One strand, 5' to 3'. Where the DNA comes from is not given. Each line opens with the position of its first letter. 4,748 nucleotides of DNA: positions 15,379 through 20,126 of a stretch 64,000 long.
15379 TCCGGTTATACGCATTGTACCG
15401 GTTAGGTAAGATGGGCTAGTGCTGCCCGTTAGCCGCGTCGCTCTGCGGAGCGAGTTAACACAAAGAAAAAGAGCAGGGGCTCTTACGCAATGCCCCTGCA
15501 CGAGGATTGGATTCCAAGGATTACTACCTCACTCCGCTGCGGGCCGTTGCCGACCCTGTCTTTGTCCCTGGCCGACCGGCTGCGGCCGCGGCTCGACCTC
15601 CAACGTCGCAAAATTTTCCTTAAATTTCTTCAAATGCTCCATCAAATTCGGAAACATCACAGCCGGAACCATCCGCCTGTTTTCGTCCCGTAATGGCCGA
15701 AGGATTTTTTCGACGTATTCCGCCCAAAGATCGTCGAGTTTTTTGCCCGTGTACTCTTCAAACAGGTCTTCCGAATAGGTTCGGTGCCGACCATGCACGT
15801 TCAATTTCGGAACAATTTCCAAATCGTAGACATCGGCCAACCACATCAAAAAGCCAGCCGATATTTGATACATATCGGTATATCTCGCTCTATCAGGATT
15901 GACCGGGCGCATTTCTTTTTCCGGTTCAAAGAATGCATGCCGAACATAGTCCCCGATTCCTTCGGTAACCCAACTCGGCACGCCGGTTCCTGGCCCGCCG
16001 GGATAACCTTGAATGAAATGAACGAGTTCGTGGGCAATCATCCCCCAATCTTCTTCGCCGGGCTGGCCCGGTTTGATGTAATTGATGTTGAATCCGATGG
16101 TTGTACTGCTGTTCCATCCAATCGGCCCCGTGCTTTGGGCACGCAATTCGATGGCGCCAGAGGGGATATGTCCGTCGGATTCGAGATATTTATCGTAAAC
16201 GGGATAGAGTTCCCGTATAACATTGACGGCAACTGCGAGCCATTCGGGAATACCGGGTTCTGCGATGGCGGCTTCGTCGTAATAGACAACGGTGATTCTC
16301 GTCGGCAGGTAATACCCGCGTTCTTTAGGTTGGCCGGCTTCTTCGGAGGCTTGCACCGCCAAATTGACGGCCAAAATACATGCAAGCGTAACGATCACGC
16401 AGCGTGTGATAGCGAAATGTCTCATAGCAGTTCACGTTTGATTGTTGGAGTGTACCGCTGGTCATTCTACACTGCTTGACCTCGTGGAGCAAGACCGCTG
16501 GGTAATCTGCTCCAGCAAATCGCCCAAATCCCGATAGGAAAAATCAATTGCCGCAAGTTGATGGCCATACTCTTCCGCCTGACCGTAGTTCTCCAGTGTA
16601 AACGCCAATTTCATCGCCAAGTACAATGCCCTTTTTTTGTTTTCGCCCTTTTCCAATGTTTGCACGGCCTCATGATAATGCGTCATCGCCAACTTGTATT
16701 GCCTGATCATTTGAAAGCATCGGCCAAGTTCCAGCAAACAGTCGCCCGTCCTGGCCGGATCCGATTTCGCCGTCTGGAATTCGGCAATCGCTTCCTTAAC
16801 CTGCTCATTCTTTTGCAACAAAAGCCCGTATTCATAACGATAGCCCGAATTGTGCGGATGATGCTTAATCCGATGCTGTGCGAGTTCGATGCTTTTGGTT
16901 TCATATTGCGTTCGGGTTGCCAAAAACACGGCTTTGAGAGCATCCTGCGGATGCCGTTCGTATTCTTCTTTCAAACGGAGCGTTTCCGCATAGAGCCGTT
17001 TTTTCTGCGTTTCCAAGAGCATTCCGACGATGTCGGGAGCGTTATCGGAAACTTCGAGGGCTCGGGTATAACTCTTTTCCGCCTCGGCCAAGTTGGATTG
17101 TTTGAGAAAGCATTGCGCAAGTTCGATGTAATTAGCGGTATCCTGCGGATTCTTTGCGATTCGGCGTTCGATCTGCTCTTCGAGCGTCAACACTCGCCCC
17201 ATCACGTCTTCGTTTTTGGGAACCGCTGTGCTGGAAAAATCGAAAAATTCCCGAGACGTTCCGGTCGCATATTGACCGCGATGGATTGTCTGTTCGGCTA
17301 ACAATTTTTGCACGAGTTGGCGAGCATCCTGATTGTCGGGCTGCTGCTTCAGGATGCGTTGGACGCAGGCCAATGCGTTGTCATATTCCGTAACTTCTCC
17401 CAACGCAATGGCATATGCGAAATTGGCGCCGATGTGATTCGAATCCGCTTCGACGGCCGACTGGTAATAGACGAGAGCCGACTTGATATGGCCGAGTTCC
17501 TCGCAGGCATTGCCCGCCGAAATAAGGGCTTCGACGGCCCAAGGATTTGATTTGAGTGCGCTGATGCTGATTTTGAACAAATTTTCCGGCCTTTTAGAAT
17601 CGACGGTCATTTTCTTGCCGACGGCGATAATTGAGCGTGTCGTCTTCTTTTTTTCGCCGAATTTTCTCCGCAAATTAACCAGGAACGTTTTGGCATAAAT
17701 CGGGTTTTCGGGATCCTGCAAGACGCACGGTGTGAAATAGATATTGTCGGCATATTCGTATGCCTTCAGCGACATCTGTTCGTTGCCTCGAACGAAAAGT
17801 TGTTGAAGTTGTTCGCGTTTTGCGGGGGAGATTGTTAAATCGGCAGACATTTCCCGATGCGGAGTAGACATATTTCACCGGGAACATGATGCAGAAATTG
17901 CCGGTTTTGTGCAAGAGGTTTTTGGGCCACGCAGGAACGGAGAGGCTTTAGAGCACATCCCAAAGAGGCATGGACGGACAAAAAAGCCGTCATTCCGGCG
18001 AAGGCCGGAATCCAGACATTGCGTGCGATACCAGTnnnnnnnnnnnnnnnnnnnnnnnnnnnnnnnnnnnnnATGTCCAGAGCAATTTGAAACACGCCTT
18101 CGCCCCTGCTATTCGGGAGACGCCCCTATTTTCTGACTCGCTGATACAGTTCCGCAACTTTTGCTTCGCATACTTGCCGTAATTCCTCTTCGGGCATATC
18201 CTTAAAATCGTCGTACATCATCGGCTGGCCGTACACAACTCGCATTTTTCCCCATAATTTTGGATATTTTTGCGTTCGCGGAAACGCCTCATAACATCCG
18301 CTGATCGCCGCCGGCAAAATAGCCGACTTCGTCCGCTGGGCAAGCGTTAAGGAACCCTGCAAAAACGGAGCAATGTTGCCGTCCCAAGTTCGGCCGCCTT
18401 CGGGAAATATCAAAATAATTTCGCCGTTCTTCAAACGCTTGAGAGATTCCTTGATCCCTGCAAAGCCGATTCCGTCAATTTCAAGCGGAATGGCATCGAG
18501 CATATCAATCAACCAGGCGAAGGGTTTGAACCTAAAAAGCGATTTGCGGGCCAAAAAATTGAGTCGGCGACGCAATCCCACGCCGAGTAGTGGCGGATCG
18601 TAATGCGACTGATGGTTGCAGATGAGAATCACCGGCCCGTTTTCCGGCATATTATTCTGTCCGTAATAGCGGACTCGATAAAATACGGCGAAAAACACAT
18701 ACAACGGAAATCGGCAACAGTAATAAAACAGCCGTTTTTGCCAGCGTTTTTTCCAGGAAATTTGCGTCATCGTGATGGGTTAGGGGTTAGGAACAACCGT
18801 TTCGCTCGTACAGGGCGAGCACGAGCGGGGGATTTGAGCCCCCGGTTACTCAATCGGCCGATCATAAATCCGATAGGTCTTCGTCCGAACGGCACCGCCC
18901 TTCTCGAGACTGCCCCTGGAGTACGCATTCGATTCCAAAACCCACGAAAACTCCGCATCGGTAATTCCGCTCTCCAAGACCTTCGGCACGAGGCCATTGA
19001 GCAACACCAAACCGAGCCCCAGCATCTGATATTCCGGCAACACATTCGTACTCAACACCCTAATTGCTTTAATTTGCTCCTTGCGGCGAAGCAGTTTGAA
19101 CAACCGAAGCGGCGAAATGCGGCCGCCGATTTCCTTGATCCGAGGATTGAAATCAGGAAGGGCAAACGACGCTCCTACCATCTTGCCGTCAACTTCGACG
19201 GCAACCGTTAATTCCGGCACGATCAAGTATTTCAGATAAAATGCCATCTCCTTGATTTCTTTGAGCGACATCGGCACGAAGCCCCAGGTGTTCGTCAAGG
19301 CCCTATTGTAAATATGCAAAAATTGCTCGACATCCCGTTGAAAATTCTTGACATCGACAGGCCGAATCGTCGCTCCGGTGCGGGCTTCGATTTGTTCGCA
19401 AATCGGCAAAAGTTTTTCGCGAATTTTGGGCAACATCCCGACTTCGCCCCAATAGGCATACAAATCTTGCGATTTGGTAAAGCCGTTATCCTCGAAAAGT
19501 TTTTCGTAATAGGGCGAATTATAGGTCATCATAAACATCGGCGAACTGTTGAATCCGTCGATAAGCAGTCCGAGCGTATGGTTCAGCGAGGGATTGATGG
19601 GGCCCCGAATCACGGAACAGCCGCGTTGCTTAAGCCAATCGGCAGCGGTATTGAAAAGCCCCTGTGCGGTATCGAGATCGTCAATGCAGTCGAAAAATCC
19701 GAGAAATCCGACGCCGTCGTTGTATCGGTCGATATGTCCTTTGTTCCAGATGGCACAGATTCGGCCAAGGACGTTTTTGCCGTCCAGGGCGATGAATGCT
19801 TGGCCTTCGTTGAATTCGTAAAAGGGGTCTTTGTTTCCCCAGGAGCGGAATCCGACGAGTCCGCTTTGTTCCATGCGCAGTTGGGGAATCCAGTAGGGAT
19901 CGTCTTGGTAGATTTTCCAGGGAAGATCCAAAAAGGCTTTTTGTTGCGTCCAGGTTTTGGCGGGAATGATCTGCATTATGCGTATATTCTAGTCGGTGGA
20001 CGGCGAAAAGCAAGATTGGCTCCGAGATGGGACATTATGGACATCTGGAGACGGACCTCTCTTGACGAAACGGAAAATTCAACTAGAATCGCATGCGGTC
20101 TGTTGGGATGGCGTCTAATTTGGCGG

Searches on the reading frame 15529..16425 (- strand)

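Call 7: search_protein_families(library=pfam, proteins=[window:15529-16425:-], max_evalue=0.01)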
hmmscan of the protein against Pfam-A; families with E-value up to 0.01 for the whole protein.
window:15529-16425:- (298 aa): 2 families
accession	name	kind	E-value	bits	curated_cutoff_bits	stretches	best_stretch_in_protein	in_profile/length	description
PF04450.18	BSP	-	3.9e-17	63.2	23.8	1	105-237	77-207/207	Peptidase of plants and bacteria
PF13485.12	Peptidase_MA_2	-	0.0096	16.2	32.4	0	112-161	51-102/201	Peptidase MA superfamily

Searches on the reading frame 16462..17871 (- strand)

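Call 7: search_protein_families(library=pfam, proteins=[window:16462-17871:-], max_evalue=0.01)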
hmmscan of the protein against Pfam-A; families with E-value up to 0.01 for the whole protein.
window:16462-17871:- (469 aa): 19 families
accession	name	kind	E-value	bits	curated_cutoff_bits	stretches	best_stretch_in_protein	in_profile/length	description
PF07719.23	TPR_2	-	4.9e-13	48.5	27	1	248-276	4-32/34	Tetratricopeptide repeat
PF00515.34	TPR_1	-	5.6e-13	48.5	27.8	1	248-274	4-30/34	Tetratricopeptide repeat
PF14559.12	TPR_19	-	5.5e-12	46.3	25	2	127-190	5-68/68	Tetratricopeptide repeat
PF13432.12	TPR_16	-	4.2e-10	40.3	32.7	0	234-278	20-61/65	Tetratricopeptide repeat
PF13428.12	TPR_14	-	5e-10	39.5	23.5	0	114-155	2-43/44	Tetratricopeptide repeat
PF13371.12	TPR_9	-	4.7e-09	36.6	35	0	128-186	10-68/73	Tetratricopeptide repeat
PF13424.12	TPR_12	-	1.6e-08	35.1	30.1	0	242-274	42-74/77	Tetratricopeptide repeat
PF12895.13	ANAPC3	-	1e-07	32.6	27.2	0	314-400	8-80/82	Anaphase-promoting complex, cyclosome, subunit 3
PF13431.12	TPR_17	-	3.8e-07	30.3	24.4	0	238-265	6-33/34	Tetratricopeptide repeat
PF13181.12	TPR_8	-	2.6e-06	27.6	25.7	0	114-146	2-34/34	Tetratricopeptide repeat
PF23914.1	TPR_CcmH_CycH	-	1.7e-05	25.1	42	0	123-203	60-139/158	Cytochrome c-type biogenesis protein H TPR domain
PF25064.1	ARM_TT21_5th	-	2.2e-05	25.1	27.8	1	325-374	55-104/117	TT21 fifth ARM repeats domain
PF24575.1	TPR_Slam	-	6.6e-05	23.7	35.2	1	101-193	3-94/104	Surface lipoprotein assembly modifier, N-terminal TPR repeats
PF14853.12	Fis1_TPR_C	-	8.1e-05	23.2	25.3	1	154-188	8-42/53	Fis1 C-terminal tetratricopeptide repeat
PF14561.12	TPR_20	-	0.00011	22.9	25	0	324-365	4-45/90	Tetratricopeptide repeat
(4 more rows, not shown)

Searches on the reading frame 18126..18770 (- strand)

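Call 7: search_protein_families(library=pfam, proteins=[window:18126-18770:-], max_evalue=0.01)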
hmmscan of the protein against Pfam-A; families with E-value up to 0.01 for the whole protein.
window:18126-18770:- (214 aa): 1 family
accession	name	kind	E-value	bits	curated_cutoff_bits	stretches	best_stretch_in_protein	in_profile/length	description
PF01553.26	Acyltransferase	-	4.7e-26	91.6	23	1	32-157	1-132/132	Acyltransferase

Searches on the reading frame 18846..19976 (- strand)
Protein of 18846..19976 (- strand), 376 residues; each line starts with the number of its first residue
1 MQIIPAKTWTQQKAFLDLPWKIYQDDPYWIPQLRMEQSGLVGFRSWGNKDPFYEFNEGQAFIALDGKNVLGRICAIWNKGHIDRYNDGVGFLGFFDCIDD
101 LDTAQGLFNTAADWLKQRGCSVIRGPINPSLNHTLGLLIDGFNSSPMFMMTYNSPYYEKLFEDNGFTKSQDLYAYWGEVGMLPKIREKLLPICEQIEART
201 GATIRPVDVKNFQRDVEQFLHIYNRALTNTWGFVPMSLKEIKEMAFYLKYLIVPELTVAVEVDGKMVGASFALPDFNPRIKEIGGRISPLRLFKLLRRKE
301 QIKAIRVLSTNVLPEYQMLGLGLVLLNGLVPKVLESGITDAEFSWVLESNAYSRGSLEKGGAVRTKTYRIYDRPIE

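Call 7: search_protein_families(library=pfam, proteins=[window:18846-19976:-], max_evalue=0.01)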
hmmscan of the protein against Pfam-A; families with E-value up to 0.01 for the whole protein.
window:18846-19976:- (376 aa): 1 family
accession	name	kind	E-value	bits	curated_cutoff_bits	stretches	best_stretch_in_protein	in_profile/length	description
PF00583.31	Acetyltransf_1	-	0.00062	20.5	20.7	0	221-356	6-110/116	Acetyltransferase (GNAT) family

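Call 68: search_protein_families(library=ncbifam, proteins=[window:18846-19976:-], max_evalue=0.1)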
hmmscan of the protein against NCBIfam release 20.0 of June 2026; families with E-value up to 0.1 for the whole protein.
window:18846-19976:- (376 aa): 0 families
